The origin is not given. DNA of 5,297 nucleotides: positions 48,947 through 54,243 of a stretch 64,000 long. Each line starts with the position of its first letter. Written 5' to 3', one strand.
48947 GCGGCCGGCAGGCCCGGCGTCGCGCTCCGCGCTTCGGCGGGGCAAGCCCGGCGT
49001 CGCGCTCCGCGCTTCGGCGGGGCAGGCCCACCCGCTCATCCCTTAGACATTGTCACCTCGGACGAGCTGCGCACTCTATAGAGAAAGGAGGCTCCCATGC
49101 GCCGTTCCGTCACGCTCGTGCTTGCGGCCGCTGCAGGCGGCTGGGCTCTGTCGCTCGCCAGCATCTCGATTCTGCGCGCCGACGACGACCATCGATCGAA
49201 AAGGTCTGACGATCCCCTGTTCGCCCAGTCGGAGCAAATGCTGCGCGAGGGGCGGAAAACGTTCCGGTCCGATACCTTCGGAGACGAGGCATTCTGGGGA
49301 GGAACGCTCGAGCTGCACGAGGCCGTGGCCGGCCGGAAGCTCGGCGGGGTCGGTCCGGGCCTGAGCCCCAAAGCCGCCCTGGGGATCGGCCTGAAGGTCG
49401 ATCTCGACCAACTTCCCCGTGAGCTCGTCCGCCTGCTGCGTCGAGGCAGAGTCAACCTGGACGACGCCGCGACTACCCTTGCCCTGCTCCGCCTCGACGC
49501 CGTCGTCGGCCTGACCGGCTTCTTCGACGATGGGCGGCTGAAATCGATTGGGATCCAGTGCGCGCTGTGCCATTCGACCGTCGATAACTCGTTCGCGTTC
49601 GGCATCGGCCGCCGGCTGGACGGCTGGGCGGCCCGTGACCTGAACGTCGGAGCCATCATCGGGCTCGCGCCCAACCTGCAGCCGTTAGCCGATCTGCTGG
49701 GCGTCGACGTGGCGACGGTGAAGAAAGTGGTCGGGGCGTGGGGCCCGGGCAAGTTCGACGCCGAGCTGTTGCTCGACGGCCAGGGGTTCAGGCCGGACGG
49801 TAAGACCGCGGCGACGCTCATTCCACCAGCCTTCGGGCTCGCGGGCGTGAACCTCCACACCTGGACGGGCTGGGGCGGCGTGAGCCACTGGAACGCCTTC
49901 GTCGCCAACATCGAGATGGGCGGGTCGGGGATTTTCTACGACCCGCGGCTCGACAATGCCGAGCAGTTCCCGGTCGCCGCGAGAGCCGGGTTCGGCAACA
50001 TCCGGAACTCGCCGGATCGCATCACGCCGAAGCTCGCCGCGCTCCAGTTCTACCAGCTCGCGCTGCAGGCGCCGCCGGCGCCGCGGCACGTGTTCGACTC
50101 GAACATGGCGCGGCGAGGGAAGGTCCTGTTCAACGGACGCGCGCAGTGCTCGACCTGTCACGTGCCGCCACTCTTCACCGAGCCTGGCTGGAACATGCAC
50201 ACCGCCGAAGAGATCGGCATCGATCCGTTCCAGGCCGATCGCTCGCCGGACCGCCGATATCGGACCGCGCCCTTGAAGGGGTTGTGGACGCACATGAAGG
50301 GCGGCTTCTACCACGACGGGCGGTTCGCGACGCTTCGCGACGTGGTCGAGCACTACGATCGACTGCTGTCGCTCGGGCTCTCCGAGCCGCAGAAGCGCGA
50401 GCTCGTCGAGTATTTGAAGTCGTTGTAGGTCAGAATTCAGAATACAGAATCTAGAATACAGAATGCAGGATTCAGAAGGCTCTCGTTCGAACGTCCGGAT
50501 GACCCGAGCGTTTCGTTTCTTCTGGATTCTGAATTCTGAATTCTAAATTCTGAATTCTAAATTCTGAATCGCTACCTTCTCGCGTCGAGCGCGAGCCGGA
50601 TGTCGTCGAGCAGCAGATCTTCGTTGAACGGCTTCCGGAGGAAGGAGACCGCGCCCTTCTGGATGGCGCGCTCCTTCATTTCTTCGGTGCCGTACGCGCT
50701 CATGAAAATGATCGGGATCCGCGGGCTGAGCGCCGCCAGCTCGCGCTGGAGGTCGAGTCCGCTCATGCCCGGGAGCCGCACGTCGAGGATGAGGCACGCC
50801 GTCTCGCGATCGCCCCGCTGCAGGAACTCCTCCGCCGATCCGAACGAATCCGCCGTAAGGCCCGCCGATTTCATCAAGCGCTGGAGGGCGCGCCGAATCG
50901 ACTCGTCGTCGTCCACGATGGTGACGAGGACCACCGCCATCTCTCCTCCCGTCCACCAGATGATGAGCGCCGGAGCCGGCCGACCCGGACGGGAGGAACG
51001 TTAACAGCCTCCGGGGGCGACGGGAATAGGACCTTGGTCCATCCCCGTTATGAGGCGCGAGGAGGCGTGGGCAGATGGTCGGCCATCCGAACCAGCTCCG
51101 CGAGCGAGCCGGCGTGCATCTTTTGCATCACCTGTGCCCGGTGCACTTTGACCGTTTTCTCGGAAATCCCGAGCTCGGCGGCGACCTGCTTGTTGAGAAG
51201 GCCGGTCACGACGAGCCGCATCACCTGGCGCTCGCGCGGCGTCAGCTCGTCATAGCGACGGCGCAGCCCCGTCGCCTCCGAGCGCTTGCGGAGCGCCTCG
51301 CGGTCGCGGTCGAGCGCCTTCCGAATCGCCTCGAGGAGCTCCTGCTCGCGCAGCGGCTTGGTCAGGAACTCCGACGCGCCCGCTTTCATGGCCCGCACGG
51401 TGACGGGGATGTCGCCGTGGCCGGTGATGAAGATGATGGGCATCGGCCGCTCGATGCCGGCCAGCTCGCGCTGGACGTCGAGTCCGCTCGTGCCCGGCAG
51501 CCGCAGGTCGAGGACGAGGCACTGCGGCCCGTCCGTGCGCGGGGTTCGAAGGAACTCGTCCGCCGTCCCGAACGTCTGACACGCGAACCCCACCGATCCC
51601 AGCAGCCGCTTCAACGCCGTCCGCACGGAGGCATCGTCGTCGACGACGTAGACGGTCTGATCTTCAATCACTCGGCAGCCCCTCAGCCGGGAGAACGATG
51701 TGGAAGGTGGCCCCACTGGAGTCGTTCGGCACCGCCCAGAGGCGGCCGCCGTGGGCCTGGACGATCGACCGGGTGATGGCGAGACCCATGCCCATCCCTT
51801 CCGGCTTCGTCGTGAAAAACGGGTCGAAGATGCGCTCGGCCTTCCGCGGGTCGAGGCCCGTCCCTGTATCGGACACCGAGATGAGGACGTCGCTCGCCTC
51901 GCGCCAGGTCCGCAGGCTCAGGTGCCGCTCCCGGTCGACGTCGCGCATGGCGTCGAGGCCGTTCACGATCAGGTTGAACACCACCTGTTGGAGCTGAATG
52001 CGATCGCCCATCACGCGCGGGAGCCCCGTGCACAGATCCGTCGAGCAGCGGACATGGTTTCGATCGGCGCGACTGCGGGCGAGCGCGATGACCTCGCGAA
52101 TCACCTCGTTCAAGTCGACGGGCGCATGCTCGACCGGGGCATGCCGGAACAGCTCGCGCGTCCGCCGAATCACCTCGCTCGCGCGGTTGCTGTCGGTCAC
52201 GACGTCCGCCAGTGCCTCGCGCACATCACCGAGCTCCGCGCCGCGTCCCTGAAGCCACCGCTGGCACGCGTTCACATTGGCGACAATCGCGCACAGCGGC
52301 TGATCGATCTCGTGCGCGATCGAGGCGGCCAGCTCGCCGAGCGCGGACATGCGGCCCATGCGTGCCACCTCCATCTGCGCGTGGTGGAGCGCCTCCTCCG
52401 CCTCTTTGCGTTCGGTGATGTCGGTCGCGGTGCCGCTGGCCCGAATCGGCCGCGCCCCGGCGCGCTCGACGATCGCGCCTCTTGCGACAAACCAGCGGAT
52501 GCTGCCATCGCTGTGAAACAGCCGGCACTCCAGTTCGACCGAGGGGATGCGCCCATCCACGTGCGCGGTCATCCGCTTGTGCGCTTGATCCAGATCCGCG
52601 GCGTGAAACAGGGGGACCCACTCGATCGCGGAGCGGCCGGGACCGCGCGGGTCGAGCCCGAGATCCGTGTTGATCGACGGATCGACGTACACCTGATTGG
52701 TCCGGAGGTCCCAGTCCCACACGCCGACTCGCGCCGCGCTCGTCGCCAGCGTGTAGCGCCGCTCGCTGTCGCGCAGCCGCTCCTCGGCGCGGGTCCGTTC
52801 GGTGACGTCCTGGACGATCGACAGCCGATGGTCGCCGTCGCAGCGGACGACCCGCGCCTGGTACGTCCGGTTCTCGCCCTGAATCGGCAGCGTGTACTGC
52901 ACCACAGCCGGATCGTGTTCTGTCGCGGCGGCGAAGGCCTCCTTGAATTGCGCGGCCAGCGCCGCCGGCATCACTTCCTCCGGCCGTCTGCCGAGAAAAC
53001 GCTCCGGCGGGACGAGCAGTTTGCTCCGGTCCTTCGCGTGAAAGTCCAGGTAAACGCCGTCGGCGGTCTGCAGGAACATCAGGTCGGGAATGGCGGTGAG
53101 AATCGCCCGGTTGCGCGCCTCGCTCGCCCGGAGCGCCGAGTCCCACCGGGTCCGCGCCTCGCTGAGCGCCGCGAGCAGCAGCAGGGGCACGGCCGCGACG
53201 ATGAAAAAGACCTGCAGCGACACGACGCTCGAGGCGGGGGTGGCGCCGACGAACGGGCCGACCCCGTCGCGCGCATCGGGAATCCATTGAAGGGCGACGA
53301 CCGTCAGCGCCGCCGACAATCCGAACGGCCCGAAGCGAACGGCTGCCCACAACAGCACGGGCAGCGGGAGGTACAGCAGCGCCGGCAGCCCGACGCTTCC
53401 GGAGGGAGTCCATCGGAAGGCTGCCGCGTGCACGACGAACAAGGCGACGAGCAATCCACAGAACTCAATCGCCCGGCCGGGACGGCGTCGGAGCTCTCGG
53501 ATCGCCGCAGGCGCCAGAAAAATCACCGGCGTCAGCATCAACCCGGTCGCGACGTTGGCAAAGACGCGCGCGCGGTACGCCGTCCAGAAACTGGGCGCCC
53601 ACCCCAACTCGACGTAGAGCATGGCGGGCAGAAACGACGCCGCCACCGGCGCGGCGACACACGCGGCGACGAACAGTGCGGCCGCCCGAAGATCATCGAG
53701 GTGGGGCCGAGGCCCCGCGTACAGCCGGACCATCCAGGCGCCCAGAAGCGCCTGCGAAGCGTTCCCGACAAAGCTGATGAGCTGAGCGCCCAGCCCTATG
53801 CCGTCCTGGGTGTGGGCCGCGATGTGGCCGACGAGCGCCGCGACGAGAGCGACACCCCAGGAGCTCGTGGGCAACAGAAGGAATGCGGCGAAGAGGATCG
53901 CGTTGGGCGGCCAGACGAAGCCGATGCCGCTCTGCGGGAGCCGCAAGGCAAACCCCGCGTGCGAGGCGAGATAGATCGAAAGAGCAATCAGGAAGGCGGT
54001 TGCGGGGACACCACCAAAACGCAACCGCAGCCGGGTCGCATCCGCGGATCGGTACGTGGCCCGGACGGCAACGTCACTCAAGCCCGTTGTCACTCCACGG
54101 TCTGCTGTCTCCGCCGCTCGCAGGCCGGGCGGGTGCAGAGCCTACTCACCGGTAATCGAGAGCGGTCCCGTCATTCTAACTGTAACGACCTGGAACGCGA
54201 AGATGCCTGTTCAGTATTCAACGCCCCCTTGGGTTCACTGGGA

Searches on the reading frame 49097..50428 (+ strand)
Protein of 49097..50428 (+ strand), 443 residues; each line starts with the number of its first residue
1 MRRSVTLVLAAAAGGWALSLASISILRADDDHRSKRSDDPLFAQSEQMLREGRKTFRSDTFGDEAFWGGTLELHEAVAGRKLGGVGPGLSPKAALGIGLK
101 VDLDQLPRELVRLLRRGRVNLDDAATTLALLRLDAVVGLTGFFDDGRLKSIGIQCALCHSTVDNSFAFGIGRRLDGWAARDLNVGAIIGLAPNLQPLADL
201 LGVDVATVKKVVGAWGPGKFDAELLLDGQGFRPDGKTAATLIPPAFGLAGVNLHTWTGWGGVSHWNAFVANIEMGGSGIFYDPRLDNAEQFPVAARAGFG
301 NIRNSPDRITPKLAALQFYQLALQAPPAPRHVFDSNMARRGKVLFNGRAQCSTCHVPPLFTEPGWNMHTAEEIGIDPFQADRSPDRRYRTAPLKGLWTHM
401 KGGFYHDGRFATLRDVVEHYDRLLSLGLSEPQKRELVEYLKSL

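Call 46: search_protein_families(library=pfam, proteins=[window:49097-50428:+], max_evalue=0.001)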
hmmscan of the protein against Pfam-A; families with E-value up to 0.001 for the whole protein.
window:49097-50428:+ (443 aa): 1 family
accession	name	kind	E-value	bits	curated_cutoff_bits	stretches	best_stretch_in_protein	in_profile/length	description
PF06537.16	DHOR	-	0.00083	18.4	22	0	316-363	343-387/499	Di-haem oxidoreductase, putative peroxidase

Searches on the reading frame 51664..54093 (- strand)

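Call 46: search_protein_families(library=pfam, proteins=[window:51664-54093:-], max_evalue=0.001)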
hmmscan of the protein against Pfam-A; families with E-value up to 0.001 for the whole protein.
window:51664-54093:- (809 aa): 6 families
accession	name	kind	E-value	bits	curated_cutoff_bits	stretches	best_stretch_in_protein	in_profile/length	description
PF02518.31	HATPase_c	-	6.1e-23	81.8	26.4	1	696-804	1-110/111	Histidine kinase-, DNA gyrase B-, and HSP90-like ATPase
PF05231.19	MASE1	-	5.7e-20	72.1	29.8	1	33-313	3-297/299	MASE1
PF08448.16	PAS_4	-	1.3e-10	41.9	23.1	1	332-435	1-110/110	PAS fold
PF08447.18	PAS_3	-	3.3e-10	40.5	25.6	1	468-556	2-89/89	PAS fold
PF00512.31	HisKA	-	2.6e-07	31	26.9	1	585-650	2-62/66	His Kinase A (phospho-acceptor) domain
PF14501.12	HATPase_c_5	-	5.9e-05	23.4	22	1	700-791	5-91/102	GHKL domain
